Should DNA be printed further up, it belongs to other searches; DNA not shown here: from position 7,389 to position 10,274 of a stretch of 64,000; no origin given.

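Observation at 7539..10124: Intact IleRS homolog with both class I catalytic motifs erased, sitting in the ancestral ileS slot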

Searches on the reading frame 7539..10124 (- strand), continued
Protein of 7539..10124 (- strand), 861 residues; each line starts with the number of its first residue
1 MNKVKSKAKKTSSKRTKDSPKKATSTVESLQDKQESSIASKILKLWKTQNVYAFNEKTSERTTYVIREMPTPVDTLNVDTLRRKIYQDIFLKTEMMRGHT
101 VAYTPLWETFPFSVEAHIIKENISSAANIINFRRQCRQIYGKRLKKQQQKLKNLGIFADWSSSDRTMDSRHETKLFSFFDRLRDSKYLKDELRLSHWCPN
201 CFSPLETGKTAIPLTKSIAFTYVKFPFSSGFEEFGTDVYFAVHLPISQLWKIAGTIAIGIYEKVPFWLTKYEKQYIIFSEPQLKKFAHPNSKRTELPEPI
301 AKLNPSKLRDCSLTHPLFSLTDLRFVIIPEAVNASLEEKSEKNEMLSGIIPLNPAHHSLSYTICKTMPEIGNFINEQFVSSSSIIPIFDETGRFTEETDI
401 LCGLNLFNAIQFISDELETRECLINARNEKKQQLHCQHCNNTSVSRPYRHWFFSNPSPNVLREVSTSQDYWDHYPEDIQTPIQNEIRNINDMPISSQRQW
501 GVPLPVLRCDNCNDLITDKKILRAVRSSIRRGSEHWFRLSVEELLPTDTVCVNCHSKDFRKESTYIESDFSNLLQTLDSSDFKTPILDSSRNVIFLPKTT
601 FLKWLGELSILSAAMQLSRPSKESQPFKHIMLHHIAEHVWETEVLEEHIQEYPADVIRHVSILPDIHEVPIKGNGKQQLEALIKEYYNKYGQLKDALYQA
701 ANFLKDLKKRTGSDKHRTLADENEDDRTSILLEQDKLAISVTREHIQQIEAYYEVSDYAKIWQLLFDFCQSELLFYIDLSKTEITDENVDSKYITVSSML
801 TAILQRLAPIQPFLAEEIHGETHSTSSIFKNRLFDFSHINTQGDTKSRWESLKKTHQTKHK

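Call 22: find_related_loci(query=A1, collection=genome_contigs, flank=10000)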
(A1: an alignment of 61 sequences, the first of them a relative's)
Query A1 (861 aa) in genome_contigs; peptide patterns used: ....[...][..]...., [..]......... (x = any residue, [..] = any of these).
366 stretches matched a pattern; 287 encode a relative of the query (tblastn E <= 1e-3); the best 80 are kept; 79 distinct loci.
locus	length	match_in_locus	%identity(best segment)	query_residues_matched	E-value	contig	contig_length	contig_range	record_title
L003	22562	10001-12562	96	8-861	0e+0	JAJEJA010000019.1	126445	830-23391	MAG: Candidatus Poribacteria bacterium isolate p16x63bins.62 k141_500962, whole genome shotgun sequence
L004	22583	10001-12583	90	1-861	0e+0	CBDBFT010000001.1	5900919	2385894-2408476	MAG: Candidatus Poribacteria bacterium isolate 1793e3cd-57e7-4349-b6cf-f1c25c3b8095 genome assembly, contig: contig_1, w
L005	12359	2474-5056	87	1-861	0e+0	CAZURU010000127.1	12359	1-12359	MAG TPA_asm: uncultured bacterium isolate SRP109090_co2_4 genome assembly, contig: NODE_7621_length_12359_cov_7.497887,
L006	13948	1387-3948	91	6-861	0e+0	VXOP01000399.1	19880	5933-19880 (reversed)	MAG: Candidatus Poribacteria bacterium isolate SB0662_bin_35 NODE_2551_length_19880_cov_32.113190, whole genome shotgun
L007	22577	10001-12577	66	1-859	0e+0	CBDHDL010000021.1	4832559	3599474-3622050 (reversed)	MAG: Candidatus Poribacteria bacterium isolate 20da9595-a677-4a4b-9313-254fbc54331e genome assembly, contig: contig_21,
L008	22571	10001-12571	61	1-859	0e+0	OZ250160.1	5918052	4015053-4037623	MAG: Candidatus Poribacteria bacterium isolate 8ae7ebc5-6e71-4186-9c0c-d873ebd224b0 genome assembly, chromosome: 1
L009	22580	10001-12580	61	1-858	0e+0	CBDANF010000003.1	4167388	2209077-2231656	MAG: Candidatus Poribacteria bacterium isolate cff0d1ac-620d-4255-a141-192642026491 genome assembly, contig: contig_3, w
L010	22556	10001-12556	61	1-854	0e+0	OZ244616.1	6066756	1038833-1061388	MAG: Candidatus Poribacteria bacterium isolate e5250d40-67f0-410b-965f-0d198546f1b0 genome assembly, chromosome: 1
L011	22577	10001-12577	59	1-858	0e+0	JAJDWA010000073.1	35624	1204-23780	MAG: Candidatus Poribacteria bacterium isolate jk18x22bins.76 k141_271574, whole genome shotgun sequence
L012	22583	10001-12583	59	1-859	0e+0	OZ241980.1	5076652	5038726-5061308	MAG: Candidatus Poribacteria bacterium isolate addb8a48-e40a-4d5d-92e9-c4632a5e54a8 genome assembly, chromosome: 1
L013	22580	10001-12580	60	1-858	0e+0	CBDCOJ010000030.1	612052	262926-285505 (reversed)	MAG: Candidatus Poribacteria bacterium isolate dbd3b75f-bfae-4d18-bb17-8f704a16f2b4 genome assembly, contig: contig_30,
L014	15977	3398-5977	57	1-858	0e+0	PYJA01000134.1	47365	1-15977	MAG: Candidatus Poribacteria bacterium isolate PCPOR2a Ga0207197_1134, whole genome shotgun sequence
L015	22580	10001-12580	59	1-858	0e+0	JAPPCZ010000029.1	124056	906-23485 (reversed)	MAG: Candidatus Poribacteria bacterium isolate IRC4_bin_14 NODE_169_length_124056_cov_20.972, whole genome shotgun seque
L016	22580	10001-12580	58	1-858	0e+0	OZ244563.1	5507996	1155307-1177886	MAG: Candidatus Poribacteria bacterium isolate ff81fa92-488d-40f9-821d-30cdc2806971 genome assembly, chromosome: 1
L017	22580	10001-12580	59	1-858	0e+0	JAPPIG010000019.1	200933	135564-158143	MAG: Candidatus Poribacteria bacterium isolate RHO2_bin_17 NODE_88_length_200933_cov_60.114557, whole genome shotgun seq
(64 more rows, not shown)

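Call 29: predict_structure(alignment_id=A1)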
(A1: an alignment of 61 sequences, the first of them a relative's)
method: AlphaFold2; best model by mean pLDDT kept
length: 861 residues; sequences in the alignment: 61
mean_pLDDT: 79.1   pTM: 0.78
mean pLDDT of the five models: 79.1, 78.6, 77.5, 73.9, 73.8
residues with pLDDT >= 90: 245; 70-90: 412; 50-70: 160; < 50: 44
segments of 3 or more residues with pLDDT < 50: 1-32, 379-384, 723-725
pLDDT, mean of each block of 10 residues (from residue 1): 29 28 32 66 89 61 89 89 96 93 86 78 70 80 90 91 64 68 74 75 75 88 90 82 88 85 93 90 78 73 89 84 88 83 88 82 80 58 48 53 64 87 87 85 76 71 73 85 85 73 57 64 67 58 70 70 72 87 85 92 90 75 84 87 88 94 90 88 94 96 88 59 58 90 93 94 97 94 85 91 95 94 82 79 84 86 52
secondary structure, 60 per line:
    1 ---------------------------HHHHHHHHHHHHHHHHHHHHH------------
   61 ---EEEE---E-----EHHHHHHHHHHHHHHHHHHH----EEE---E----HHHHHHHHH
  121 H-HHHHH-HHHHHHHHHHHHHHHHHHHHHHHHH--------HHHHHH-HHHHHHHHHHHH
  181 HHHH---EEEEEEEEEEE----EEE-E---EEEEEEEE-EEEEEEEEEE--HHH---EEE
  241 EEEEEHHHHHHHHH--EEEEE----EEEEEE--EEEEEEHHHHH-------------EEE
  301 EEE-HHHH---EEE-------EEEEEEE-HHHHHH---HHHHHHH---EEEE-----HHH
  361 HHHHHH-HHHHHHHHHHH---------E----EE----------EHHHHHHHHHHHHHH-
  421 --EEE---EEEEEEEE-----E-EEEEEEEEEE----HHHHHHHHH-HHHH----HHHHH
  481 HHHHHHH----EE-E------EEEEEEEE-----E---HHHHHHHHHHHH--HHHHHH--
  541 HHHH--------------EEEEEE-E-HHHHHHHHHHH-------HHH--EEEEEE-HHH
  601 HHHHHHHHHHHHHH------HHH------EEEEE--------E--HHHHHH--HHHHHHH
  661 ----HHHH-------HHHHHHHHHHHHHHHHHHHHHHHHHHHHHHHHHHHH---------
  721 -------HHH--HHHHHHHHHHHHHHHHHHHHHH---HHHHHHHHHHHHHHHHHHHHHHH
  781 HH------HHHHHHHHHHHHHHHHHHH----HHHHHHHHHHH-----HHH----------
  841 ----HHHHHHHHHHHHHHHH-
elements in order (helices of 4 or more, strands of 3 or more residues): H28-48 E64-67 H78-96 E101-103 H112-121 H123-127 H129-153 H162-167 H169-184 E188-198 E203-205 E211-218 E220-229 E238-245 H246-254 E257-261 E266-271 E274-279 H280-284 E298-303 H305-308 E312-314 E322-328 H330-335 H339-345 E349-352 H358-366 H368-378 H406-419 E423-425 E429-436 E444-453 H458-466 H468-471 H476-487 E502-509 H519-530 H533-538 H541-544 E559-564 H568-578 E591-596 H598-614 E630-634 H646-651 H654-660 H665-668 H676-711 H733-754 H758-782 H789-807 H812-822 H845-860

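Call 31: search_protein_representatives(alignment_id=A1)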
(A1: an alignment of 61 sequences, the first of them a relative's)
Query: 61 sequences, 861 profile positions. Proteins with E-value up to 0.001 (for the whole library): 5134; up to 1e-10: 1962; up to 1e-30: 320. The best 150 are listed.
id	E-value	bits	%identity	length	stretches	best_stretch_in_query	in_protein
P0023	0.0e+00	1400.2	-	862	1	1-860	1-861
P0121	0.0e+00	1254.1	-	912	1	1-860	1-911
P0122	8.8e-298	1006.5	-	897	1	6-858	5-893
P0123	1.2e-285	966.4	-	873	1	18-855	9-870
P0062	1.0e-259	880.5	-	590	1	1-563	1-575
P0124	1.1e-199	681.9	-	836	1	37-854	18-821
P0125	1.0e-138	480.2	-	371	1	503-859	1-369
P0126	2.1e-130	452.7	-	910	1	38-854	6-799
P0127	5.7e-129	448.0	-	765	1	33-821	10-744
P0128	1.2e-122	427.1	-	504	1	34-541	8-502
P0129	2.3e-116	406.3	-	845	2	291-830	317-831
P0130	6.7e-98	345.2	-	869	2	35-785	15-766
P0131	1.4e-97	344.1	-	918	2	37-321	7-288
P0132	9.9e-91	321.5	-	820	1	40-838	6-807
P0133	2.1e-87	310.5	-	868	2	29-609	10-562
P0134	6.8e-87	308.8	-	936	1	30-856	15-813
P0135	2.1e-80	287.3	-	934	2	392-856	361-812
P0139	4.5e-74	266.4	-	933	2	36-571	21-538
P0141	1.0e-71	258.5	-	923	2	39-571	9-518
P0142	3.8e-71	256.7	-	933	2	384-835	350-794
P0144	2.5e-67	244.1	-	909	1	36-836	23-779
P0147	9.3e-67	242.2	-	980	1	36-824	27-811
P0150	1.3e-65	238.3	-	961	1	34-857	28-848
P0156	6.5e-63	229.4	-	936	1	36-852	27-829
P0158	2.3e-62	227.6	-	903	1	54-820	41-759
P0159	2.8e-62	227.3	-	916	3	392-571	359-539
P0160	1.1e-61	225.4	-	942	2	34-571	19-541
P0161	6.2e-61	222.9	-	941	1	37-852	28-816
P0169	5.4e-56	206.6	-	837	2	31-571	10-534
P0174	5.7e-54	199.9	-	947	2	29-571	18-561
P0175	8.2e-54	199.3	-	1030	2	26-583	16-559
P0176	1.3e-53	198.6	-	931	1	30-853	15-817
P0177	1.8e-52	194.9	-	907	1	37-851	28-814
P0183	3.8e-51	190.5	-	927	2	36-541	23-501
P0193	2.1e-49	184.8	-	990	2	30-571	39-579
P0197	3.9e-48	180.6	-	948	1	37-853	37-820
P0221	8.0e-45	169.6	-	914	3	384-571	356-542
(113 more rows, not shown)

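Call 33: fold_search(model_id=the predicted structure, library=pdb)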
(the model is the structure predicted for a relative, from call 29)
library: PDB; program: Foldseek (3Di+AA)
matches with E <= 10: 333; with E <= 0.001: 200
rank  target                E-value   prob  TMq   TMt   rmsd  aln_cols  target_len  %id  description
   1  8c9f                  1.4e-33  1.00  0.54  0.51   9.2       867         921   17  Priestia megaterium inactive HIGH motif mutant of type1 isoleucyl-tRNA synthetase complexed with an isoleucyl-adenylate  (released 2023-08-16)
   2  8c9e                  5.6e-32  1.00  0.53  0.50   9.3       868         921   17  Priestia megaterium mupirocin-sensitive isoleucyl-tRNA synthetase 1 complexed with an isoleucyl-adenylate analogue (released 2023-08-16)
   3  8wnf                  7.0e-31  1.00  0.54  0.51   9.5       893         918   17  Crystal structure of H. pylori isoleucyl-tRNA synthetase (HpIleRS) in apo form (released 2024-02-14)
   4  8c8u                  2.1e-30  1.00  0.56  0.48   9.0       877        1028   16  Priestia megaterium mupirocin-resistant isoleucyl-tRNA synthetase 2 complexed with mupirocin (released 2023-08-23)
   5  8wnj                  2.2e-30  1.00  0.55  0.52   9.4       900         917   18  Crystal structure of H. pylori isoleucyl-tRNA synthetase (HpIleRS) in complex with Ile-AMP (released 2024-02-14)
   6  8c9d                  2.4e-30  1.00  0.54  0.47   9.2       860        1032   17  Priestia megaterium W130Q mutant of type 2 isoleucyl-tRNA synthetase complexed with an isoleucyl-adenylate analogue (released 2023-08-16)
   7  8c8v                  3.3e-30  1.00  0.53  0.46   9.3       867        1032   16  Priestia megaterium mupirocin-resistant isoleucyl-tRNA synthetase 2 with a fully-resolved C-terminal tRNA-binding domain (released 2023-08-16)
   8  8wng                  3.5e-30  1.00  0.55  0.52   9.4       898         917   18  Crystal structure of H. pylori isoleucyl-tRNA synthetase (HpIleRS) in complex with Ile (released 2024-02-14)
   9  8c8w                  5.5e-30  1.00  0.53  0.46   9.4       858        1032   16  Priestia megaterium mupirocin hyper-resistant HIGH motif mutant of type 2 isoleucyl-tRNA synthetase complexed with an is (released 2023-08-16)
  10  1qu2_A                2.9e-29  1.00  0.57  0.54   9.5       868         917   18  INSIGHTS INTO EDITING FROM AN ILE-TRNA SYNTHETASE STRUCTURE WITH TRNA(ILE) AND MUPIROCIN (released 1999-08-31)
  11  1ile                  6.5e-29  1.00  0.52  0.54   9.7       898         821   16  ISOLEUCYL-TRNA SYNTHETASE (released 1999-04-13)
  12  1qu3_A                1.1e-27  1.00  0.56  0.54  10.1       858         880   18  INSIGHTS INTO EDITING FROM AN ILE-TRNA SYNTHETASE STRUCTURE WITH TRNA(ILE) AND MUPIROCIN (released 1999-08-31)
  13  7d5c                  2.1e-27  1.00  0.54  0.51   9.4       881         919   15  IleRS in complex with a tRNA site inhibitor (released 2021-02-24)
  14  9wqt                  2.6e-26  1.00  0.55  0.52   9.1       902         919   15  Crystal structure of Saccharomyces cerevisiae isoleucyl-tRNA synthetase in complex with reveromycin A and isoleucine (released 2026-04-08)
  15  9wqs                  3.8e-26  1.00  0.54  0.52   9.2       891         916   15  Crystal structure of Saccharomyces cerevisiae isoleucyl-tRNA synthetase in complex with reveromycin A and isoleucine (released 2026-04-08)
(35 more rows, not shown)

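Call 34: list_cluster_members(proteins=[P0124, P0126, P0127, P0129, P0130, P0131, P0132, P0133, P0134, P0135])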
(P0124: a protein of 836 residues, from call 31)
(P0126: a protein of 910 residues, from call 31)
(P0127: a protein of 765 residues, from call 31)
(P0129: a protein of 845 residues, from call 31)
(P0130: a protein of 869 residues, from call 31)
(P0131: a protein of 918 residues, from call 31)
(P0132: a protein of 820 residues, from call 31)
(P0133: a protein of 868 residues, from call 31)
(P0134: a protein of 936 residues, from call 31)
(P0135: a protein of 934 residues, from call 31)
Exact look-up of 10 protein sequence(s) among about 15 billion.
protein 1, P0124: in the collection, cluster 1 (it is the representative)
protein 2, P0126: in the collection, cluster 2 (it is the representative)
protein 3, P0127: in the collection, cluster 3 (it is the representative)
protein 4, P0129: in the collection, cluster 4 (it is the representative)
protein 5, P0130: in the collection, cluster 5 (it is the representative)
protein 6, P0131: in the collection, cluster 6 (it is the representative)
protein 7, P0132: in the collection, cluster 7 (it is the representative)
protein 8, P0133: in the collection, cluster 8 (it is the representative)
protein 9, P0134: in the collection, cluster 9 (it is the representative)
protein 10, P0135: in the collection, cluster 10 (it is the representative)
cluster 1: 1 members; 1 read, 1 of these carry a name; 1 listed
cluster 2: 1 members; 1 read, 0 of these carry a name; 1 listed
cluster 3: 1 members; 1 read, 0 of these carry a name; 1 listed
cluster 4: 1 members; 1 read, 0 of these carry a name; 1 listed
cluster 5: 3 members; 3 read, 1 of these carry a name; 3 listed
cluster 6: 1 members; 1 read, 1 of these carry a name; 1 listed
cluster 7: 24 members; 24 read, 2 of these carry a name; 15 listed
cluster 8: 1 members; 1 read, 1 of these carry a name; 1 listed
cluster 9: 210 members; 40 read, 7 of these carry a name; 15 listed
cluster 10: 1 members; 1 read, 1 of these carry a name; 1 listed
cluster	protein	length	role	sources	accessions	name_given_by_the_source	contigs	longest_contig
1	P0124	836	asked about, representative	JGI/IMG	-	isoleucyl-tRNA synthetase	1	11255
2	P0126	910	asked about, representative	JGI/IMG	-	-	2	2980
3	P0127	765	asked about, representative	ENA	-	-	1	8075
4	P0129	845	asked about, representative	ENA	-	-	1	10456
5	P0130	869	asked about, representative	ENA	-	-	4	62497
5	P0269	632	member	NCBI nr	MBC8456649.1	class I tRNA ligase family protein [Deltaproteobacteria bacterium]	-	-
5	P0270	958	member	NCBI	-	-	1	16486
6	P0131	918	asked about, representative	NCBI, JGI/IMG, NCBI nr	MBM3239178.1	class I tRNA ligase family protein [Candidatus Poribacteria bacterium]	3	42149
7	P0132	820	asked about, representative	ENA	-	-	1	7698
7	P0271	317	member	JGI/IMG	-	isoleucyl-tRNA synthetase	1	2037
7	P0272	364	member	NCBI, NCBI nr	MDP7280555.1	MAG: hypothetical protein QGG39_11820, partial [Candidatus Poribacteria bacterium] | hypothetical protein [Candidatus Poribacteria bacterium]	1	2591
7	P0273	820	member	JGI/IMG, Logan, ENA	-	-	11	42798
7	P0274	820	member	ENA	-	-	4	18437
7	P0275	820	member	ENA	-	-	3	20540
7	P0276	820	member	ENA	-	-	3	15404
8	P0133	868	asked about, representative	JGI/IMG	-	isoleucyl-tRNA synthetase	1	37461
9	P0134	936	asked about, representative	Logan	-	-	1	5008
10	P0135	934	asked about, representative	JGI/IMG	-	isoleucyl-tRNA synthetase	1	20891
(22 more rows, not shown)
